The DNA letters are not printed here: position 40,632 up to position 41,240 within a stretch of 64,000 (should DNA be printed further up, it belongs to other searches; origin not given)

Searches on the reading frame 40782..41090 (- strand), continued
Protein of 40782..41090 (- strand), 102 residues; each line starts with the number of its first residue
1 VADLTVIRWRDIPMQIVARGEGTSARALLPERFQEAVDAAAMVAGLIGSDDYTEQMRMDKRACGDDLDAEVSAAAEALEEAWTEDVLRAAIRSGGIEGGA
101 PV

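Call 60: get_annotated_region(hit=H5, flank=12000)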
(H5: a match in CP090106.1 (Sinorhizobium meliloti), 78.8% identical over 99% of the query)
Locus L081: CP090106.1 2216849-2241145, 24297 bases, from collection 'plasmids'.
description: Sinorhizobium meliloti strain Ak57 plasmid pSymB, complete sequence
organism: Sinorhizobium meliloti (NCBI taxid 382)
taxonomy: Bacteria; Pseudomonadota; Alphaproteobacteria; Hyphomicrobiales; Rhizobiaceae; Sinorhizobium; Sinorhizobium meliloti
host: -; source: Medicago,Cell culture,Plant nodule; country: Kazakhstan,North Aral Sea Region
typing (MOB-suite, as given by PLSDB): non-mobilizable
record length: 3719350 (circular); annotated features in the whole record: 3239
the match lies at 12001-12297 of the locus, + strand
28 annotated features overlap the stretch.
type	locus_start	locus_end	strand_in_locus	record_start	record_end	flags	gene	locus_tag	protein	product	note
CDS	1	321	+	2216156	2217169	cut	bmt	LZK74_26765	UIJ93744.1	betaine--homocysteine S-methyltransferase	-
CDS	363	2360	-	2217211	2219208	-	-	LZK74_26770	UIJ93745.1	acyltransferase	-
CDS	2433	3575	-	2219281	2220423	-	-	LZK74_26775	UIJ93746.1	pyridoxal phosphate-dependent aminotransferase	-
CDS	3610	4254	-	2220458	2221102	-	-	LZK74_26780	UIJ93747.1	PAS domain-containing protein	-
CDS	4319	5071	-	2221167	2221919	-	-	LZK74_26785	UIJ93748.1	phosphodiester glycosidase family protein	-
CDS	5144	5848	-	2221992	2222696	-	-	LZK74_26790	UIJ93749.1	ferredoxin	-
CDS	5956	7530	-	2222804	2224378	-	-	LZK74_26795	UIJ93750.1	trimethylamine methyltransferase family protein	-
CDS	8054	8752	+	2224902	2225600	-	-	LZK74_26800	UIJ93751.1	cobalamin-binding protein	-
CDS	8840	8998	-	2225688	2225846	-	-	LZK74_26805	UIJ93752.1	entericidin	-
CDS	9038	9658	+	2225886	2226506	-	-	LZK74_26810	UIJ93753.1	DUF1638 domain-containing protein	-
CDS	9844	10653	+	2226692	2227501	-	-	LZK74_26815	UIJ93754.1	formyl transferase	-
CDS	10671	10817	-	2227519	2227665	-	-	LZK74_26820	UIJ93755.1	entericidin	-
CDS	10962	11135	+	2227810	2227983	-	-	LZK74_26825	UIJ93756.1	hypothetical protein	-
CDS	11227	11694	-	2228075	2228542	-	-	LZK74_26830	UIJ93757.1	BA14K family protein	-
CDS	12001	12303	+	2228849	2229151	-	-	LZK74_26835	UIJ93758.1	virulence factor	-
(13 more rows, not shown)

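Call 61: get_annotated_region(hit=H7, flank=8000)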
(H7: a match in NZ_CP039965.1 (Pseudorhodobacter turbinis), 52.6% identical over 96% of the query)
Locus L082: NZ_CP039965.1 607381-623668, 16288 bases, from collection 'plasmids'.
description: Pseudorhodobacter turbinis strain S12M18 plasmid unnamed1, complete sequence
organism: Pseudorhodobacter turbinis (NCBI taxid 2500533)
taxonomy: Bacteria; Pseudomonadota; Alphaproteobacteria; Rhodobacterales; Paracoccaceae; Pseudorhodobacter; Pseudorhodobacter turbinis
host: -; source: single bacterial isolate,Turban shell; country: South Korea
typing (MOB-suite, as given by PLSDB): mobilizable; relaxase MOBP
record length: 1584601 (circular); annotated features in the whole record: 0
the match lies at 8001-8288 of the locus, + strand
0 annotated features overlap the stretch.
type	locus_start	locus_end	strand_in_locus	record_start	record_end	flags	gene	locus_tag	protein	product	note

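Call 62: get_annotated_region(hit=H8, flank=9000)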
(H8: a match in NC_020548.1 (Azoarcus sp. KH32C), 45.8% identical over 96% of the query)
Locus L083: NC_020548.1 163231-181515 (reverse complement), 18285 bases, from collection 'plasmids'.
description: Azoarcus sp. KH32C plasmid pAZKH, complete sequence
organism: Azoarcus sp. KH32C (NCBI taxid 748247)
taxonomy: Bacteria; Pseudomonadota; Betaproteobacteria; Rhodocyclales; Zoogloeaceae; Azoarcus; Azoarcus sp. KH32C
host: -; source: -; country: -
typing (MOB-suite, as given by PLSDB): mobilizable; replicon rep_cluster_432; relaxase MOBP
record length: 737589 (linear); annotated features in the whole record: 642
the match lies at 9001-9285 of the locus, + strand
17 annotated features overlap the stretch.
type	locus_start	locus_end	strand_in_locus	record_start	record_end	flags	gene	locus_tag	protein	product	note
CDS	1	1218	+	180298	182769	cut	-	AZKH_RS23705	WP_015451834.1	FAD-dependent oxidoreductase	-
CDS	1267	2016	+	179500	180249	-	-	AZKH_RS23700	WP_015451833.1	electron transfer flavoprotein subunit beta/FixA family protein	-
CDS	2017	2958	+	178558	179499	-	-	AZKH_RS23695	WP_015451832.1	FAD-binding protein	-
CDS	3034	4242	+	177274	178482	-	proV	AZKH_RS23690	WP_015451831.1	glycine betaine/L-proline ABC transporter ATP-binding protein ProV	GO:0031460 - glycine betaine transport [Evidence IEA]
CDS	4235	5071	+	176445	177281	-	-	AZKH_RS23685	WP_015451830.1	proline/glycine betaine ABC transporter permease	-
CDS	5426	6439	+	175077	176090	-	-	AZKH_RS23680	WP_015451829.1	GlxA family transcriptional regulator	-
CDS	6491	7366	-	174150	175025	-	purU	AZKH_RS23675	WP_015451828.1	formyltetrahydrofolate deformylase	GO:0009152 - purine ribonucleotide biosynthetic process [Evidence IEA]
CDS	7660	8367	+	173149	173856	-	-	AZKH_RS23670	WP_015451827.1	corrinoid protein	-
CDS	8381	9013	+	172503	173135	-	-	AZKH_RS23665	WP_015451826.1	DUF1638 domain-containing protein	-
CDS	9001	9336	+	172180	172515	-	-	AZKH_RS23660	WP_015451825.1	virulence factor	-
CDS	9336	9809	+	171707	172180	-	-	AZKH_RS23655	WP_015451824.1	methylenetetrahydrofolate reductase C-terminal domain-containing protein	-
CDS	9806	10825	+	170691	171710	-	-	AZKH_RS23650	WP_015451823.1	methylenetetrahydrofolate reductase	GO:0006555 - methionine metabolic process [Evidence IEA]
CDS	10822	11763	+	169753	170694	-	-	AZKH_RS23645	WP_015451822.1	dihydropteroate synthase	-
CDS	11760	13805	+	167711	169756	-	-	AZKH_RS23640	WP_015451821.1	ASKHA domain-containing protein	-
CDS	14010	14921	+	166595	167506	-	-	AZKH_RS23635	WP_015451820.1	glycine betaine ABC transporter substrate-binding protein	-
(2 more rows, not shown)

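Call 63: get_annotated_region(hit=H6, flank=9000)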
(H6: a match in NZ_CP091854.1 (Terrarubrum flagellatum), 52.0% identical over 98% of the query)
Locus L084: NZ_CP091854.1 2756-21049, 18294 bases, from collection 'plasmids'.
description: Terrarubrum flagellatum strain 7MK25 plasmid unnamed3, complete sequence
organism: Terrarubrum flagellatum (NCBI taxid 2895980)
taxonomy: Bacteria; Pseudomonadota; Alphaproteobacteria; Hyphomicrobiales; Terrirubraceae; Terrirubrum; Terrarubrum flagellatum
host: -; source: cell culture,forest soil; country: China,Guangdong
typing (MOB-suite, as given by PLSDB): non-mobilizable
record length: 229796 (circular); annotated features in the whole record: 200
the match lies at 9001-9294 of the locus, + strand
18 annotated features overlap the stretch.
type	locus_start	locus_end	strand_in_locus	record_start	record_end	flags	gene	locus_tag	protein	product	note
CDS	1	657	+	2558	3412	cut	-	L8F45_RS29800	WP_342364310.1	ABC transporter permease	-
CDS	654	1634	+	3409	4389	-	-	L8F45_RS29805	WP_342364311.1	ABC transporter ATP-binding protein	-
CDS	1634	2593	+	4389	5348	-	-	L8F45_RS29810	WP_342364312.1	ABC transporter ATP-binding protein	-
CDS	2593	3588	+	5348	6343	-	-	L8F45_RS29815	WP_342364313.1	Ldh family oxidoreductase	-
CDS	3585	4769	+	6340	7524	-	-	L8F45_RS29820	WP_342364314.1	mandelate racemase/muconate lactonizing enzyme family protein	-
CDS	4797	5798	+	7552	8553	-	-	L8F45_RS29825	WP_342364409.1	ornithine cyclodeaminase family protein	-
CDS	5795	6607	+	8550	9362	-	-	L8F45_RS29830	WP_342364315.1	PhnD/SsuA/transferrin family substrate-binding protein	-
CDS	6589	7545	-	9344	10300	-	-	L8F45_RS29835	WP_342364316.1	fatty acid desaturase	GO:0006629 - lipid metabolic process [Evidence IEA]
CDS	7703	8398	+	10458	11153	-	-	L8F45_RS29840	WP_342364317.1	B12-binding domain-containing protein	-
CDS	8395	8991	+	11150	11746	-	-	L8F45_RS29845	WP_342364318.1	DUF1638 domain-containing protein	-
CDS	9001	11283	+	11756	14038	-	-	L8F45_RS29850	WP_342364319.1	virulence factor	-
CDS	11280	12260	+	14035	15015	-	-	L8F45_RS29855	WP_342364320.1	2-dehydropantoate 2-reductase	GO:0015940 - pantothenate biosynthetic process [Evidence IEA]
CDS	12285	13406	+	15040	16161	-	-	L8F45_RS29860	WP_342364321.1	histidinol-phosphate transaminase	GO:0000105 - histidine biosynthetic process [Evidence IEA]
CDS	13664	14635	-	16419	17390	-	-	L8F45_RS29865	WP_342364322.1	NAD(P)-dependent oxidoreductase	-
CDS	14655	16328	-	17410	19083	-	ggt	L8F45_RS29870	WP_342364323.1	gamma-glutamyltransferase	GO:0006750 - glutathione biosynthetic process [Evidence IEA]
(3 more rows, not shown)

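Call 64: search_protein_families(library=pfam, proteins=[L084:9001-11283:+, L084:7703-8398:+, L084:8395-8991:+, L081:15058-15396:+, L083:15129-16343:+], max_evalue=0.001)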
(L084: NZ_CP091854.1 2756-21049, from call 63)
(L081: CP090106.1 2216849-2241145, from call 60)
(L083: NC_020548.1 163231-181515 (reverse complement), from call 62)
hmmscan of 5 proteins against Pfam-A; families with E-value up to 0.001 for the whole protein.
L084:9001-11283:+ (760 aa): 5 families
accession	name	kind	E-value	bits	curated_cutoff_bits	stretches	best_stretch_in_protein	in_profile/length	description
PF14574.11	RACo_C_ter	-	3.3e-88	295.6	27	1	471-739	1-260/261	C-terminal domain of RACo the ASKHA domain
PF17651.6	Raco_middle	-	8e-47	159.3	26.8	1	308-463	2-157/163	RACo middle region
PF17650.6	RACo_linker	-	7.3e-27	93.5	26.2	1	218-304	1-85/86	RACo linker region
PF13769.11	Virulence_fact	-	5.3e-26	91.2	25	1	8-92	2-81/81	Virulence factor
PF00111.32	Fer2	-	7.7e-05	23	21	1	116-164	13-56/77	2Fe-2S iron-sulfur cluster binding domain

L084:7703-8398:+ (231 aa): 2 families
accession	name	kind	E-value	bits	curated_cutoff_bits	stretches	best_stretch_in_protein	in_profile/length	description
PF02310.24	B12-binding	-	8.4e-29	100.3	32.1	1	103-211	2-113/121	B12 binding domain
PF02607.22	B12-binding_2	-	1.9e-18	66.9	23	1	18-89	3-73/74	B12 binding domain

L084:8395-8991:+ (198 aa): 1 family
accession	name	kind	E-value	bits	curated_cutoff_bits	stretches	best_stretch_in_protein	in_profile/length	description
PF07796.16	DUF1638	-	7.2e-29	101.2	27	1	36-191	1-158/161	Protein of unknown function (DUF1638)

L081:15058-15396:+ (112 aa): 0 families

L083:15129-16343:+ (404 aa): 0 families

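Call 65: find_homologous_proteins(query=L084:9001-11280:+, max_evalue=1e-10)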
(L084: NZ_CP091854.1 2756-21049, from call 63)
Query L084:9001-11280:+ (760 aa): 8000 proteins with E <= 1e-10 among 8000 candidates; the best 120 are listed.
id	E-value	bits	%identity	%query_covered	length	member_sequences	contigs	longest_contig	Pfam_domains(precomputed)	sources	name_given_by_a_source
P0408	0.0e+0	1665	100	100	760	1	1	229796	PF17650.7,PF17651.7,PF14574.12,PF13769.12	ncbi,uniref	ncbi:virulence factor [Terrarubrum flagellatum]|uniref:virulence factor n=1 Tax=Terrirubrum flagella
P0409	0.0e+0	1197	71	100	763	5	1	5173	PF17650.7,PF00111.33,PF17651.7,PF14574.12,PF13769.12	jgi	jgi:uncharacterized 2Fe-2S/4Fe-4S cluster protein (DUF4445 family)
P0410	0.0e+0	1168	70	98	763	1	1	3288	PF17650.7,PF17651.7,PF14574.12,PF13769.12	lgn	-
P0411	0.0e+0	1161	69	100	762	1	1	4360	PF17650.7,PF00111.33,PF17651.7,PF14574.12,PF13769.12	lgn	-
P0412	0.0e+0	1122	68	100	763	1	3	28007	PF17650.7,PF00111.33,PF17651.7,PF14574.12,PF13769.12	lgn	-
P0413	0.0e+0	1117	68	98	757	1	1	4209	PF17650.7,PF00111.33,PF17651.7,PF14574.12,PF13769.12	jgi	jgi:uncharacterized 2Fe-2S/4Fe-4S cluster protein (DUF4445 family)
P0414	0.0e+0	1102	67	100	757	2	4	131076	PF17650.7,PF00111.33,PF17651.7,PF14574.12,PF13769.12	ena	-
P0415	0.0e+0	1099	68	99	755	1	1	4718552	PF17650.7,PF00111.33,PF17651.7,PF14574.12,PF13769.12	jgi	jgi:uncharacterized 2Fe-2S/4Fe-4S cluster protein (DUF4445 family)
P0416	0.0e+0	1093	66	100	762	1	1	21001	PF17650.7,PF00111.33,PF17651.7,PF14574.12,PF13769.12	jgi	jgi:uncharacterized 2Fe-2S/4Fe-4S cluster protein (DUF4445 family)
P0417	0.0e+0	1047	65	100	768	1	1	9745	PF17650.7,PF17651.7,PF14574.12,PF13769.12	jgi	-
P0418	0.0e+0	1043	65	98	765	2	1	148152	PF17650.7,PF17651.7,PF14574.12,PF13769.12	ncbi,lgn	-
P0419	0.0e+0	1040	63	100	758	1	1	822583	PF17650.7,PF00111.33,PF17651.7,PF14574.12,PF13769.12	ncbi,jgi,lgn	jgi:uncharacterized 2Fe-2S/4Fe-4S cluster protein (DUF4445 family)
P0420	0.0e+0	1022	62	99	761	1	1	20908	PF17650.7,PF00111.33,PF17651.7,PF14574.12,PF13769.12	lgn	-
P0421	0.0e+0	1018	70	86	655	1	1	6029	PF17650.7,PF00111.33,PF17651.7,PF14574.12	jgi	jgi:uncharacterized 2Fe-2S/4Fe-4S cluster protein (DUF4445 family)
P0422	0.0e+0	1011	62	98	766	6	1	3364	PF17650.7,PF00111.33,PF17651.7,PF14574.12,PF13769.12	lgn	-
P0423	9.7e-296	1001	63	98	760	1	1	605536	PF17650.7,PF17651.7,PF14574.12,PF13769.12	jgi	-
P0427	2.4e-293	993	61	100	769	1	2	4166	PF17650.7,PF00111.33,PF17651.7,PF14574.12,PF13769.12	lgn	-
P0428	2.7e-293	993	62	98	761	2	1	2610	PF17650.7,PF17651.7,PF14574.12,PF13769.12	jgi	jgi:uncharacterized 2Fe-2S/4Fe-4S cluster protein (DUF4445 family)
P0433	6.6e-292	988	60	98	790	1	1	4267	PF17650.7,PF00111.33,PF17651.7,PF14574.12,PF13769.12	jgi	jgi:uncharacterized 2Fe-2S/4Fe-4S cluster protein (DUF4445 family)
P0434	1.9e-291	987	62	97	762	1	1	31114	PF17650.7,PF00111.33,PF17651.7,PF14574.12,PF13769.12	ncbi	-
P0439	8.2e-290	982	60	100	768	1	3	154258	PF17650.7,PF00111.33,PF17651.7,PF14574.12,PF13769.12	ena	-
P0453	1.5e-287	974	60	98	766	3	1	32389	PF17650.7,PF00111.33,PF17651.7,PF14574.12,PF13769.12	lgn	-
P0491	4.9e-285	966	59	100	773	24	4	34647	PF17650.7,PF17651.7,PF14574.12,PF13769.12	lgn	-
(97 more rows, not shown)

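Call 70: find_encoding_contigs(protein=P0415, flank=9000, max_places=2)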
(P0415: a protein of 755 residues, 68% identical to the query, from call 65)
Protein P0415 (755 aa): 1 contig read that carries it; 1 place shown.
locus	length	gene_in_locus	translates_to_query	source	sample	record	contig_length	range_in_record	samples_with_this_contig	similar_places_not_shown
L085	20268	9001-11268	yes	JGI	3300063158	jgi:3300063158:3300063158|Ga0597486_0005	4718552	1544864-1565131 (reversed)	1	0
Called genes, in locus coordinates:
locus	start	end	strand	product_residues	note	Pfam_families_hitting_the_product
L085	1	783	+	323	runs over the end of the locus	PF00005:ABC_tran, PF13304:AAA_21 (faint), PF08352:oligo_HPY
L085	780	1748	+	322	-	PF00005:ABC_tran, PF13304:AAA_21 (faint), PF08352:oligo_HPY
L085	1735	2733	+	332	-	PF02615:Ldh_2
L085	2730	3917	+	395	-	PF02746:MR_MLE_N, PF13378:MR_MLE_C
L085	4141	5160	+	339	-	PF02423:OCD_Mu_crystall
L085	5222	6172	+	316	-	PF12974:Phosphonate-bd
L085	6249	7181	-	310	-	PF00487:FA_desaturase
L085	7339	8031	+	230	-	PF02607:B12-binding_2, PF02310:B12-binding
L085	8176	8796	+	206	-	PF07796:DUF1638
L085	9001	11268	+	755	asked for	PF13769:Virulence_fact, PF00111:Fer2 (weak), PF17650:RACo_linker, PF17651:Raco_middle, PF14574:RACo_C_ter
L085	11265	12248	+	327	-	PF02558:ApbA, PF08546:ApbA_C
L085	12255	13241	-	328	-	PF03401:TctC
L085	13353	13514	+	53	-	-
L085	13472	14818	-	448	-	PF04055:Radical_SAM, PF06969:HemN_C (weak)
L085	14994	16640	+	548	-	PF00115:COX1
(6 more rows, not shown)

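Call 71: find_encoding_contigs(protein=P0419, flank=9000, max_places=2)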
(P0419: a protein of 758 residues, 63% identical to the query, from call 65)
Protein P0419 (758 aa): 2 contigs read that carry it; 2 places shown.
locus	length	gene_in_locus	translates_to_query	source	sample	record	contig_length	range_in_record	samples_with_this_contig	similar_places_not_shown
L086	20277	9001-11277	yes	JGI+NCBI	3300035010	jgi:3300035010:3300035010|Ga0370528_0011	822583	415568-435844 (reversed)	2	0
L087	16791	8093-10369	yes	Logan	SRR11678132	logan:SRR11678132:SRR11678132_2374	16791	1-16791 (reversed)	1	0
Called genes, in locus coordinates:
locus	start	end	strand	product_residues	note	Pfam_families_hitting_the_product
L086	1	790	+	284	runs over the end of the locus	PF12911:OppC_N, PF00528:BPD_transp_1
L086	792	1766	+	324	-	PF00005:ABC_tran, PF13304:AAA_21 (faint), PF08352:oligo_HPY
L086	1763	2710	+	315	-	PF00005:ABC_tran, PF13401:AAA_22 (faint), PF13304:AAA_21 (faint), PF08352:oligo_HPY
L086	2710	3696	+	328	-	PF02615:Ldh_2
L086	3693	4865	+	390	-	PF02746:MR_MLE_N, PF13378:MR_MLE_C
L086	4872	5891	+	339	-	PF02423:OCD_Mu_crystall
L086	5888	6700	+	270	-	PF12974:Phosphonate-bd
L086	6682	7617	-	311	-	PF00487:FA_desaturase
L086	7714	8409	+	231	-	PF02607:B12-binding_2, PF02310:B12-binding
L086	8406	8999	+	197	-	PF07796:DUF1638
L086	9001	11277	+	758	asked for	PF13769:Virulence_fact, PF00111:Fer2 (weak), PF17650:RACo_linker, PF17651:Raco_middle, PF14574:RACo_C_ter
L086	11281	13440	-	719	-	PF00512:HisKA (weak), PF02518:HATPase_c, PF00072:Response_reg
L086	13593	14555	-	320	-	PF20434:BD-FAE, PF07859:Abhydrolase_3, PF01738:DLH (weak)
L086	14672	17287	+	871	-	PF13607:Succ_CoA_lig, PF13549:ATP-grasp_5, PF13302:Acetyltransf_3, PF00583:Acetyltransf_1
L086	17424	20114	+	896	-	PF00133:tRNA-synt_1, PF13603:tRNA-synt_1_2 (weak), PF09334:tRNA-synt_1g (weak), PF08264:Anticodon_1, PF10458:Val_tRNA-synt_C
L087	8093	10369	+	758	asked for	PF13769:Virulence_fact, PF00111:Fer2 (weak), PF17650:RACo_linker, PF17651:Raco_middle, PF14574:RACo_C_ter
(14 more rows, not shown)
